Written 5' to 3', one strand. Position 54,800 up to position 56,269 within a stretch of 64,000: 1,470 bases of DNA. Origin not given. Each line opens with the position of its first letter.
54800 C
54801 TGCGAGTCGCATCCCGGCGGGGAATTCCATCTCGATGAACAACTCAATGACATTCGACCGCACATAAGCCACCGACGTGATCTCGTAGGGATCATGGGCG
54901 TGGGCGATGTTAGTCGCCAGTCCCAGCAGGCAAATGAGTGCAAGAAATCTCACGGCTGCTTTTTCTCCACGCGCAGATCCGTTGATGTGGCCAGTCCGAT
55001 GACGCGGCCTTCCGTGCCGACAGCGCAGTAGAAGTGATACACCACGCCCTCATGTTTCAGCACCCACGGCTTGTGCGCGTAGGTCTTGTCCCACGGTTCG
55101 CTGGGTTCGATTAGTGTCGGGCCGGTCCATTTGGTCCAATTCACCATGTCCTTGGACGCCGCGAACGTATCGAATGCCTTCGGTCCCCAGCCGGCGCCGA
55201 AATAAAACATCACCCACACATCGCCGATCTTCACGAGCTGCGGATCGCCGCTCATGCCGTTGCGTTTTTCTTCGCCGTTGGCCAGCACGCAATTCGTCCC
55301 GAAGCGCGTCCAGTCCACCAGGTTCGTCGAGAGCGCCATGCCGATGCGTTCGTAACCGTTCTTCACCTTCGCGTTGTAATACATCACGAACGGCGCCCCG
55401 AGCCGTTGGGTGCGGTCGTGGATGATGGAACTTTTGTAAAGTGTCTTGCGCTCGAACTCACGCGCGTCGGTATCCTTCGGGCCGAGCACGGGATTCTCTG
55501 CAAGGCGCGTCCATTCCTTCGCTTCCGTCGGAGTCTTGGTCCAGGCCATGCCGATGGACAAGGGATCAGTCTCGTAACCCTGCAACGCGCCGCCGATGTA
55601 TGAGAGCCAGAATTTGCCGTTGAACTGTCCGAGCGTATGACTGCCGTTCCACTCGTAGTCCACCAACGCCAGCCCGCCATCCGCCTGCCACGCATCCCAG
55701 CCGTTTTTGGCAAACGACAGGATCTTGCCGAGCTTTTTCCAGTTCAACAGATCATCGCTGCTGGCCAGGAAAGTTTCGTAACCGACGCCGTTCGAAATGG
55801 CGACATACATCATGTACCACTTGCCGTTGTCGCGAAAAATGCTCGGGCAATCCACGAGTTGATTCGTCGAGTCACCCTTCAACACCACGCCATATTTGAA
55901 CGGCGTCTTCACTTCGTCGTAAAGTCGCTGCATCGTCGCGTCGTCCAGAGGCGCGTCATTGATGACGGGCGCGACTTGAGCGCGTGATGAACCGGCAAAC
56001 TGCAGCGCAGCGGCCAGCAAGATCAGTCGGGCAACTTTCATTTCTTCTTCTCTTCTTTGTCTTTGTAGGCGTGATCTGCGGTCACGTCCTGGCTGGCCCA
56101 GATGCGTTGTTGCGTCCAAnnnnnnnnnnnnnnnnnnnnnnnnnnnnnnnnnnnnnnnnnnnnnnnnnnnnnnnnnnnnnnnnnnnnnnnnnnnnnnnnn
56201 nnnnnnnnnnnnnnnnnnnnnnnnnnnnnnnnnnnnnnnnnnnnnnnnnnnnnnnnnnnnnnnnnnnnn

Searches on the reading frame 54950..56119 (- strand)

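Call 48: search_protein_families(library=pfam, proteins=[window:54950-56119:-], max_evalue=0.001)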
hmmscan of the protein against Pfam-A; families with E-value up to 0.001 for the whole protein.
window:54950-56119:- (389 aa): 3 families
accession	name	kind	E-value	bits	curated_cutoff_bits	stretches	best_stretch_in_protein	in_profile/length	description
PF04041.19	Glyco_hydro_130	-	5e-11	42.6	26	1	226-330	34-138/320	beta-1,4-mannooligosaccharide phosphorylase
PF04616.20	Glyco_hydro_43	-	3.1e-10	40.3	32.2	0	89-210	10-114/288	Glycosyl hydrolases family 43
PF00251.26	Glyco_hydro_32N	-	7.4e-07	29.5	22.1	0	219-330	61-171/307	Glycosyl hydrolases family 32 N-terminal domain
